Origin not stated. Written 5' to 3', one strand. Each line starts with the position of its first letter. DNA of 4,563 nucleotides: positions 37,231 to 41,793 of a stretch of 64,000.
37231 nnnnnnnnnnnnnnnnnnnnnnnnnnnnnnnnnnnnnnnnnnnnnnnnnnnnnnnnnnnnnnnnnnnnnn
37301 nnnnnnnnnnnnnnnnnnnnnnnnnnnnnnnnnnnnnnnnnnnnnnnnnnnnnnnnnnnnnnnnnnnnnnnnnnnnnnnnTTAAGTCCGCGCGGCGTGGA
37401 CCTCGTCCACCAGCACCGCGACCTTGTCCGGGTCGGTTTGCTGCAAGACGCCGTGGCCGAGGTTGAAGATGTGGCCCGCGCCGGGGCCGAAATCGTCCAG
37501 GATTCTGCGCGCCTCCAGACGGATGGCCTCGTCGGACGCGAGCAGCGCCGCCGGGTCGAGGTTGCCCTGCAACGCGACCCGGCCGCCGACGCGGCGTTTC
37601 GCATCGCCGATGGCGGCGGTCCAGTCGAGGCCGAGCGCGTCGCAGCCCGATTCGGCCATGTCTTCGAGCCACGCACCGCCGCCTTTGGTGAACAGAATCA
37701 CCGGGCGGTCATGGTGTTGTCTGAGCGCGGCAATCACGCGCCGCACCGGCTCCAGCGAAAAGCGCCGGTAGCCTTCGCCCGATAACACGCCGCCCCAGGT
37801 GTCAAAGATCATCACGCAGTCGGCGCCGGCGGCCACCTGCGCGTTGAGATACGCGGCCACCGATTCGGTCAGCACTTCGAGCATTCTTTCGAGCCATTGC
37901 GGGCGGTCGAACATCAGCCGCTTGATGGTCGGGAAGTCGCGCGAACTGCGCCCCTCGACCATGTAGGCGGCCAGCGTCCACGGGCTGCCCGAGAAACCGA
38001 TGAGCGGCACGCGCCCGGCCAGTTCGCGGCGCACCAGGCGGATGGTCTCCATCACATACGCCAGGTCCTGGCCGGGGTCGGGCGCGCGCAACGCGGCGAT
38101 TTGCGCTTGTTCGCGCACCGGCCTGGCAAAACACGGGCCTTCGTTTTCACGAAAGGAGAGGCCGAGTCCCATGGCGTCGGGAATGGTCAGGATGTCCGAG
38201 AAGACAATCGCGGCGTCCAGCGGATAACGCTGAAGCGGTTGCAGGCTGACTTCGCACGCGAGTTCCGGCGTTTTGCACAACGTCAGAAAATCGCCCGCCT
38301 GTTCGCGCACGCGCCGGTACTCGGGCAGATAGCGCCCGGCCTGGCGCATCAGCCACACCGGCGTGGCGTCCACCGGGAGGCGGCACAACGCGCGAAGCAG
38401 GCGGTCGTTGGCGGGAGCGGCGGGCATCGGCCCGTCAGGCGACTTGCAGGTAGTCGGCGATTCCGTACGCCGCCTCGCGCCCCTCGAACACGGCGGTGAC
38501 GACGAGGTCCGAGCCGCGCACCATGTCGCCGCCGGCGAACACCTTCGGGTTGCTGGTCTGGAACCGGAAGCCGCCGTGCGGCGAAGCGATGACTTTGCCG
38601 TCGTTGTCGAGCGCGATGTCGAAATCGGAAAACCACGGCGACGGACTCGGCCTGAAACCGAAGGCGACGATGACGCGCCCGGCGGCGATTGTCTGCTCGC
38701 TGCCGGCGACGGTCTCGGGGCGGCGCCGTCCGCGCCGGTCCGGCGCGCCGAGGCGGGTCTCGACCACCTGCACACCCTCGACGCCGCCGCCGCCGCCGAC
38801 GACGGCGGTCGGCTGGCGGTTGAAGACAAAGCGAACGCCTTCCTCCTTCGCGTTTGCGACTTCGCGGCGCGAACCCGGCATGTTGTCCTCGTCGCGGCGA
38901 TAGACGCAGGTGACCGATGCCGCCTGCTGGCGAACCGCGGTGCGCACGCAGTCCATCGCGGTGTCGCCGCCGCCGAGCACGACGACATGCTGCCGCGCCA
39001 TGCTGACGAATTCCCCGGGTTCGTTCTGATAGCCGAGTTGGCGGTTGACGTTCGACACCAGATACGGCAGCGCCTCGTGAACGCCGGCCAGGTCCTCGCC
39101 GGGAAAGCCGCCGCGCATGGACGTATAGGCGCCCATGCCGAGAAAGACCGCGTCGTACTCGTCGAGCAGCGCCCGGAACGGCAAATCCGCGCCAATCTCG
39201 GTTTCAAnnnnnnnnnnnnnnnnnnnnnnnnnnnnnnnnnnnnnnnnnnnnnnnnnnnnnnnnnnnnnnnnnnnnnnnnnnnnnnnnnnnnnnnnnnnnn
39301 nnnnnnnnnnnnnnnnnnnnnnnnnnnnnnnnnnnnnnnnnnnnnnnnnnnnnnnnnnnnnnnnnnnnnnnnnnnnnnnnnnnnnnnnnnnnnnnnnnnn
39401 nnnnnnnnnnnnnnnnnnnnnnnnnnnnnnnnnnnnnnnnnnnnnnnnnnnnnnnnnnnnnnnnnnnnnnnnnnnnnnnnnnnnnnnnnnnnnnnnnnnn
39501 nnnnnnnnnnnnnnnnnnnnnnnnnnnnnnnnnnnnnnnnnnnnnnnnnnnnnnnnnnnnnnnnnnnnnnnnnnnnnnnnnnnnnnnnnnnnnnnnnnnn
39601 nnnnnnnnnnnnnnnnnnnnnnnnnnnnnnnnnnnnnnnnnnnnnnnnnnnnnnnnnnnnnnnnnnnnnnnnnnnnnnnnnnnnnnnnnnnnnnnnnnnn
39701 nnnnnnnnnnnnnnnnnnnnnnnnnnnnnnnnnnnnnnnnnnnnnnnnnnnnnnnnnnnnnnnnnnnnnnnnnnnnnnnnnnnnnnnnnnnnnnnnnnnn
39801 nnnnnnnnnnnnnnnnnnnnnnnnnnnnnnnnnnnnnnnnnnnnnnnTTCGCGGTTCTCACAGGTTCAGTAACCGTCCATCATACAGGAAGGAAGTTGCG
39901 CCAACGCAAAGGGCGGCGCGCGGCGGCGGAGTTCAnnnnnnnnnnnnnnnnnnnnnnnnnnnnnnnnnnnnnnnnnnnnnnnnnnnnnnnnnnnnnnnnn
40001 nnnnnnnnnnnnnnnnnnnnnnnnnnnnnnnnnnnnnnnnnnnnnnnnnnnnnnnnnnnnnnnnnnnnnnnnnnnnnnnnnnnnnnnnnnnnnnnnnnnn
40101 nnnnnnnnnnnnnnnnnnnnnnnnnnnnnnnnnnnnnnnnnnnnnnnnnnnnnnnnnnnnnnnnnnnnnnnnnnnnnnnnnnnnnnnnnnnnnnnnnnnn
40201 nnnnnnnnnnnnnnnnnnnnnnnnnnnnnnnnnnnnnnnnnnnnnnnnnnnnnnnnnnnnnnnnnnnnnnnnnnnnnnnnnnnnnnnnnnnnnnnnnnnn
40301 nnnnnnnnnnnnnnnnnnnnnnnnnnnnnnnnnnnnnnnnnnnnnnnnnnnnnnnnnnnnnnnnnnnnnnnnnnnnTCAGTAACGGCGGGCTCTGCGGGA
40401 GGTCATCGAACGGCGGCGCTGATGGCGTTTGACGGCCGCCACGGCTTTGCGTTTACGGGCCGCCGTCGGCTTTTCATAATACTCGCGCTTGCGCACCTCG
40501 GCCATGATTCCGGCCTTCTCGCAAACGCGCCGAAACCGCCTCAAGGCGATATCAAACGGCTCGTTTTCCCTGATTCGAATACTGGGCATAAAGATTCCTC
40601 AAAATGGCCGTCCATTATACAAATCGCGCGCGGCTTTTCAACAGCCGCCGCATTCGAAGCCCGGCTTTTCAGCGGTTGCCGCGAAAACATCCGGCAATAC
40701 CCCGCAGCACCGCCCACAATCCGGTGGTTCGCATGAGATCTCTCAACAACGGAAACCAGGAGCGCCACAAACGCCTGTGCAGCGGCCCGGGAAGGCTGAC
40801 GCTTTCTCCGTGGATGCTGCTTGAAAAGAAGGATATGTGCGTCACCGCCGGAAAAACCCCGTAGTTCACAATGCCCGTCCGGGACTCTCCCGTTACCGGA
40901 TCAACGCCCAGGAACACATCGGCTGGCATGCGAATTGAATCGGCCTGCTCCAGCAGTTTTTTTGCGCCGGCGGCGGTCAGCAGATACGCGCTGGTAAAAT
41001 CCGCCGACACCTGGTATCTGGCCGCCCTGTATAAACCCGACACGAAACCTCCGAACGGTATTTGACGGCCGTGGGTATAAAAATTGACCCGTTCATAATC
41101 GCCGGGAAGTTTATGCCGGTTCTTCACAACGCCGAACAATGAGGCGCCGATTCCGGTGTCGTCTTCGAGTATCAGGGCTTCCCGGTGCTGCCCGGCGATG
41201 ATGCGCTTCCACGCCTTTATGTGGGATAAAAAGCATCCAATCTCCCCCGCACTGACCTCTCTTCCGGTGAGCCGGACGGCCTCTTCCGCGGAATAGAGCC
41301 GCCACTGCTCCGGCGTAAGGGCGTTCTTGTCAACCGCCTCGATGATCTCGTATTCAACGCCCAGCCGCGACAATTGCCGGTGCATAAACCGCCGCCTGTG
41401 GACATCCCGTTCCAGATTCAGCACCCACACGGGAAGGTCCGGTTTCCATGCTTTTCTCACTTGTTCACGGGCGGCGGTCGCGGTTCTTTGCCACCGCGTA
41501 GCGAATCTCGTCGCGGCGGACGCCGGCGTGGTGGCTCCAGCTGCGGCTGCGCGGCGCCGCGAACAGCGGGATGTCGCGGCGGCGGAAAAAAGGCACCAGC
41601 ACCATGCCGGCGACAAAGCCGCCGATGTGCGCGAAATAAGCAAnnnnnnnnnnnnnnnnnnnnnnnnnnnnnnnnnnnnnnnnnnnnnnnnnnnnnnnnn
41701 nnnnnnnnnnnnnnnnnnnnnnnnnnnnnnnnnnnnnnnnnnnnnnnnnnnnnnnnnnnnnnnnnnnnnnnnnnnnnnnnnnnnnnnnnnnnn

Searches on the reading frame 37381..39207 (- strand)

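Call 14: search_protein_families(library=pfam, proteins=[window:37381-39207:-], max_evalue=0.00001)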
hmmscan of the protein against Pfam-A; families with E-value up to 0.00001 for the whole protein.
window:37381-39207:- (608 aa): 1 family
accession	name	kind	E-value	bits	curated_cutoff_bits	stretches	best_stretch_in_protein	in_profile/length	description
PF01208.23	URO-D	-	1.1e-134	449.3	23.9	1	266-605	2-345/346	Uroporphyrinogen decarboxylase (URO-D)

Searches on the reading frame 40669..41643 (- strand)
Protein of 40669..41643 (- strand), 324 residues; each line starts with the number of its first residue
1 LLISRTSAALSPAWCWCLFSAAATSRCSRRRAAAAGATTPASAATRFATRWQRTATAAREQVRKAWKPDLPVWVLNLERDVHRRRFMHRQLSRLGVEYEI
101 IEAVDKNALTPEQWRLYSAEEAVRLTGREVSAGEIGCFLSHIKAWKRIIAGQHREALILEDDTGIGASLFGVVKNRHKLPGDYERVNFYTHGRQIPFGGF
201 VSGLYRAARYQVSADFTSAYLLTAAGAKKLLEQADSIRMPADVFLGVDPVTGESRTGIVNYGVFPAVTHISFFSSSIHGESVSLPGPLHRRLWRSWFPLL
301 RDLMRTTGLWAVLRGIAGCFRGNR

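Call 60: search_protein_families(library=pfam, proteins=[window:40669-41643:-], max_evalue=0.001)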
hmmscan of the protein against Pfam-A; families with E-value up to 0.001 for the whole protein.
window:40669-41643:- (324 aa): 1 family
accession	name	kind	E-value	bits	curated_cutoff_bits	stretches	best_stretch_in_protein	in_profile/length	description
PF01755.23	Glyco_transf_25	-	8.9e-26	91.4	24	1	71-244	3-198/199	Glycosyltransferase family 25 (LPS biosynthesis protein)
